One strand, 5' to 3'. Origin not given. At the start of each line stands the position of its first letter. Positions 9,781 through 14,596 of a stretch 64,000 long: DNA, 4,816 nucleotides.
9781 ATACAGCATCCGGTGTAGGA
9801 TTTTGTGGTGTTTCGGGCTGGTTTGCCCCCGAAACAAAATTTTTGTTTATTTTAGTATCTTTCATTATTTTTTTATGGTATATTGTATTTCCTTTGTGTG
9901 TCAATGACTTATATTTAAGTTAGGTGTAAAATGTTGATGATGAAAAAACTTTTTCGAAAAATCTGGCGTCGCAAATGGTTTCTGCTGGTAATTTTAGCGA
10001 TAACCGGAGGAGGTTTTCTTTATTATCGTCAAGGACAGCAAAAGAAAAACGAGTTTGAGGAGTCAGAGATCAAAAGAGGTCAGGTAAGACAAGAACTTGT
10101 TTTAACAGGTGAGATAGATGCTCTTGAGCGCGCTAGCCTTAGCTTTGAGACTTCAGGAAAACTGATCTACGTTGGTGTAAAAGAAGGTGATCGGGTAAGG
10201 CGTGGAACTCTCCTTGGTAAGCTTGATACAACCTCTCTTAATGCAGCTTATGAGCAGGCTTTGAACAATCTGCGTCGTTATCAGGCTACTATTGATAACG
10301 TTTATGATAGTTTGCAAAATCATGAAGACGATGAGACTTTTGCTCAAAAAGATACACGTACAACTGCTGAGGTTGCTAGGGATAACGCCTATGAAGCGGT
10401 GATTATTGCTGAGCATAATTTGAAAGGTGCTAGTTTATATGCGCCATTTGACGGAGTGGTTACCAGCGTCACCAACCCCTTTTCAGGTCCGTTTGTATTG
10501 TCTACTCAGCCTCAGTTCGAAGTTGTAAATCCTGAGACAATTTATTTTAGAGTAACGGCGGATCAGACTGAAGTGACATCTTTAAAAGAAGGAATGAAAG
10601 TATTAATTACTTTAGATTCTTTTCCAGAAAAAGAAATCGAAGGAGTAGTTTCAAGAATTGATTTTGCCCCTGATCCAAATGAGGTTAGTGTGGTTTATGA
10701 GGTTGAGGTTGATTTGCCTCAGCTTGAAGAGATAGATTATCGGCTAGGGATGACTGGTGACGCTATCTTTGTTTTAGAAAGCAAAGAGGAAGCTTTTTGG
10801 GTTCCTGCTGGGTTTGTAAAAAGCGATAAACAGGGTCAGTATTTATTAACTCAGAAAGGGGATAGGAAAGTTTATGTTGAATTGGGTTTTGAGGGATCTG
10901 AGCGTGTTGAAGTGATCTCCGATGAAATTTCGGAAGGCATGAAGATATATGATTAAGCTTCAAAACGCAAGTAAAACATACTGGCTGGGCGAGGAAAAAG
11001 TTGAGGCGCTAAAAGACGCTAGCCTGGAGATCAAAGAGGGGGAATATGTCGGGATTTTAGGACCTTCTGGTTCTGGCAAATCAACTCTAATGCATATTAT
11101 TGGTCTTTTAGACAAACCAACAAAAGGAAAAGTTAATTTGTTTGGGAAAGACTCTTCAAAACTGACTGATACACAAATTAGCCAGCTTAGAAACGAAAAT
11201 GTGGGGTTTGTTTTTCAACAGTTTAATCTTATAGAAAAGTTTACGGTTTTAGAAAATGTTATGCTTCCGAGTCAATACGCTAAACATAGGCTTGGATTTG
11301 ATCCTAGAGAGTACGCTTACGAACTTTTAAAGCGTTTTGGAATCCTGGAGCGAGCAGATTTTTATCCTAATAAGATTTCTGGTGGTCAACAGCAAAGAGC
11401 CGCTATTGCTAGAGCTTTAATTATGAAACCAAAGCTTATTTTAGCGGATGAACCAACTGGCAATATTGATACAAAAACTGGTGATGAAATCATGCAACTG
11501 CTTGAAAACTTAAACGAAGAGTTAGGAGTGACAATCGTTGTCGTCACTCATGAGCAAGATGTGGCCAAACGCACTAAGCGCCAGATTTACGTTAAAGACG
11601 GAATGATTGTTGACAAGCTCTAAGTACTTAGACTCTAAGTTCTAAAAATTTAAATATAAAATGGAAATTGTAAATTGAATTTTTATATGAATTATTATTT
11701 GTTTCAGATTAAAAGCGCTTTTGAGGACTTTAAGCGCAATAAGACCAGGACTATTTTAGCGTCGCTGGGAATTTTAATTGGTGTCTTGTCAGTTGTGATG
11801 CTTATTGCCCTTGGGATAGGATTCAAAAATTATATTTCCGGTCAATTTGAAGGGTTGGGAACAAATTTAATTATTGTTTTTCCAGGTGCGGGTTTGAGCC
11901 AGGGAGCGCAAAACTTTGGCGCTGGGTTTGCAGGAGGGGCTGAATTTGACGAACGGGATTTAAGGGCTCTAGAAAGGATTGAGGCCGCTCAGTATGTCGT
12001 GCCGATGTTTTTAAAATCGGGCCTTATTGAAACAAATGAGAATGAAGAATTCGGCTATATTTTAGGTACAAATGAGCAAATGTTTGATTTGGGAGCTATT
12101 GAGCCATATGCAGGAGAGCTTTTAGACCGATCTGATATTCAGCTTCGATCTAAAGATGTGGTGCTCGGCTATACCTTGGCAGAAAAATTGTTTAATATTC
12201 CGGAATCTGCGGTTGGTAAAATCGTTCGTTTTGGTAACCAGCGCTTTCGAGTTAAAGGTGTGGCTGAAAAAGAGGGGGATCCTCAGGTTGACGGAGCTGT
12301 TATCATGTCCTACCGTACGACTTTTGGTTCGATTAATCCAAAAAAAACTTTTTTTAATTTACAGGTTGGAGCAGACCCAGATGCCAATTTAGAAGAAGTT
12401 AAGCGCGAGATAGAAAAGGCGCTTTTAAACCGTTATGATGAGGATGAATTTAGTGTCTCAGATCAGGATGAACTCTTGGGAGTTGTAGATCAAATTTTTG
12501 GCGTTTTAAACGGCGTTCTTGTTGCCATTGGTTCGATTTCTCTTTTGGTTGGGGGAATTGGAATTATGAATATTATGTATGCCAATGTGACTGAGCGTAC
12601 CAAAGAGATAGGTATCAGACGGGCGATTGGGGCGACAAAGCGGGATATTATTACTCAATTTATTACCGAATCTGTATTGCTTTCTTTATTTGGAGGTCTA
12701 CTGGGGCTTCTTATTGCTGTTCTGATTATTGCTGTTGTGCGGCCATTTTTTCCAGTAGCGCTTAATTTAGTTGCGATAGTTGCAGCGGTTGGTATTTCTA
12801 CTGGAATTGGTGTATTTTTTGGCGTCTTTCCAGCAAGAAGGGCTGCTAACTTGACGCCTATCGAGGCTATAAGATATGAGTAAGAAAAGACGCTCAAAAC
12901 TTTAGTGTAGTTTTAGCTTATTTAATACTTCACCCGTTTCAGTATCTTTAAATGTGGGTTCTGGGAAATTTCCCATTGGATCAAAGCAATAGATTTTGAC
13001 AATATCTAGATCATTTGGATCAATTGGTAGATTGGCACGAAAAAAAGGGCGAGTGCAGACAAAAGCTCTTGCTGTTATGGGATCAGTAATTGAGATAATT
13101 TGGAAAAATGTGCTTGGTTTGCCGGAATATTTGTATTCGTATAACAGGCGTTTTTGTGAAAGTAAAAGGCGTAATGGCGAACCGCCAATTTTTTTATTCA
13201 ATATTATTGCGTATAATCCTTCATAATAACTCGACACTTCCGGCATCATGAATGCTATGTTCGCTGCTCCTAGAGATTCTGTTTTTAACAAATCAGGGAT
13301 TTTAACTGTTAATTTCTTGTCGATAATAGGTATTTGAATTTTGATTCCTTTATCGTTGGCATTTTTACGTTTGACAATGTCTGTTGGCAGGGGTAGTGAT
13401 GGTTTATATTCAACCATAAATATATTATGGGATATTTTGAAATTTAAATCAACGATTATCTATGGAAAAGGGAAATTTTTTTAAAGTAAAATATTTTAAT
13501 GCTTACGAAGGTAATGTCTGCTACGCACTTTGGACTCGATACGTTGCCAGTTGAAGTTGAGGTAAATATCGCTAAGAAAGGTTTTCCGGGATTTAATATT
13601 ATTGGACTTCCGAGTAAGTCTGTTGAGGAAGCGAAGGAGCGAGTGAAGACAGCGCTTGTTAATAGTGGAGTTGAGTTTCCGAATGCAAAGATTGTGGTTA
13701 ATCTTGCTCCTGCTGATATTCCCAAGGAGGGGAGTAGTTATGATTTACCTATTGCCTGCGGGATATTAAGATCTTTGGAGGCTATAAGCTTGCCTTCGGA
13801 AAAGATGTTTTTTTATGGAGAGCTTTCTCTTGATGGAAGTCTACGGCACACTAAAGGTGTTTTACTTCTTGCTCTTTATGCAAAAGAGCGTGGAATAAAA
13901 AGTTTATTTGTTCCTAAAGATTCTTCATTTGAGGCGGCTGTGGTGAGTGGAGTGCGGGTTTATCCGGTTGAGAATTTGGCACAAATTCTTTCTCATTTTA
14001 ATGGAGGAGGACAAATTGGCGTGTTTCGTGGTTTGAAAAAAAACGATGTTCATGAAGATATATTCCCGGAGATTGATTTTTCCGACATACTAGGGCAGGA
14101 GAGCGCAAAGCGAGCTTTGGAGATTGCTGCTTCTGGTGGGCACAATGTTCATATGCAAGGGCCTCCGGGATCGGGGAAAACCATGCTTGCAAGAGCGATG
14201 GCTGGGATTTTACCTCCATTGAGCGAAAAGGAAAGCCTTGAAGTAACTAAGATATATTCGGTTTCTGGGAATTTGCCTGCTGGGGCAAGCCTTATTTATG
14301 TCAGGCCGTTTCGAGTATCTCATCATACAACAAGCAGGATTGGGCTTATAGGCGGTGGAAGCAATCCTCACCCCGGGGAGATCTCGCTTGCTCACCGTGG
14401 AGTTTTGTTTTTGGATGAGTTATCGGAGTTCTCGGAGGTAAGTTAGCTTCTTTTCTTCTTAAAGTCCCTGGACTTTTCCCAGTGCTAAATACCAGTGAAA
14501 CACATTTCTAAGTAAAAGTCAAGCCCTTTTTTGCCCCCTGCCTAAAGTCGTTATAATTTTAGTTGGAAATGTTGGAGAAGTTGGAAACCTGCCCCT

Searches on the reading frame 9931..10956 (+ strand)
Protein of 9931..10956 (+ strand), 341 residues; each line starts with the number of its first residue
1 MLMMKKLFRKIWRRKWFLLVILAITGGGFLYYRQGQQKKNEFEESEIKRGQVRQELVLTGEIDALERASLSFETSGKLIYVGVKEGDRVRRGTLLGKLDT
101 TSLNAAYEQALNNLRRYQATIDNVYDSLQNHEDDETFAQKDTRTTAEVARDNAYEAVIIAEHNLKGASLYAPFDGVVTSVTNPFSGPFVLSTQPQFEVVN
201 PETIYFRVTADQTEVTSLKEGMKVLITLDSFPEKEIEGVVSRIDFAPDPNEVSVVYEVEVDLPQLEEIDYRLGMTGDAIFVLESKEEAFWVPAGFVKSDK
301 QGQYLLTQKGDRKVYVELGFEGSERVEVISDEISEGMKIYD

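Call 42: search_protein_families(library=pfam, proteins=[window:9931-10956:+], max_evalue=0.001)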
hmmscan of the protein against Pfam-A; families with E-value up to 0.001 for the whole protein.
window:9931-10956:+ (341 aa): 3 families
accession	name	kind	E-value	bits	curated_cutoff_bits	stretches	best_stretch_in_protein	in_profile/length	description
PF13437.12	HlyD_3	-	2.3e-16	60.9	22.2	1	169-264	2-97/106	HlyD family secretion protein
PF16576.10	HlyD_D23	-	1.8e-11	44.2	30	1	53-244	3-185/214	Barrel-sandwich domain of CusB or HlyD membrane-fusion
PF12700.13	HlyD_2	-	7.9e-05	22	25.1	0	189-243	252-303/416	HlyD family secretion protein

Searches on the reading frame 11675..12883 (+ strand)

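Call 42: search_protein_families(library=pfam, proteins=[window:11675-12883:+], max_evalue=0.001)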
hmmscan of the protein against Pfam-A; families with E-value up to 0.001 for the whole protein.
window:11675-12883:+ (402 aa): 2 families
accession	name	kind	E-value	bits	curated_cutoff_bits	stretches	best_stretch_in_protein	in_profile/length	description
PF12704.14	MacB_PCD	-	4.6e-35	122.2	27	1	26-248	1-206/207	MacB-like periplasmic core domain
PF02687.27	FtsX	-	2e-21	76.7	25.5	1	284-395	2-120/120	FtsX-like permease C-terminal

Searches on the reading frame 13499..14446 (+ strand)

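Call 69: search_protein_families(library=pfam, proteins=[window:13499-14446:+], max_evalue=0.001)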
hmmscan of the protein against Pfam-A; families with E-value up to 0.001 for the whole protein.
window:13499-14446:+ (315 aa): 5 families
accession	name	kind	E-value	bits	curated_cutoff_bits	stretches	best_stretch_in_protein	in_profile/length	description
PF01078.27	Mg_chelatase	-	1.8e-51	175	20.3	1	193-313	1-120/207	Magnesium chelatase, subunit ChlI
PF13541.12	ChlI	-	5e-43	146.3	27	1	20-141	1-120/121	Subunit ChlI of Mg-chelatase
PF05362.19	Lon_C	-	3e-05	24.1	21.1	1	6-165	33-200/205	Lon protease (S16) C-terminal proteolytic domain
PF00158.32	Sigma54_activat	-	6.1e-05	23.2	20.2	0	286-312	80-106/168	Sigma-54 interaction domain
PF00004.35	AAA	-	0.00071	20.5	21.2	0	219-238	3-22/131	ATPase family associated with various cellular activities (AAA)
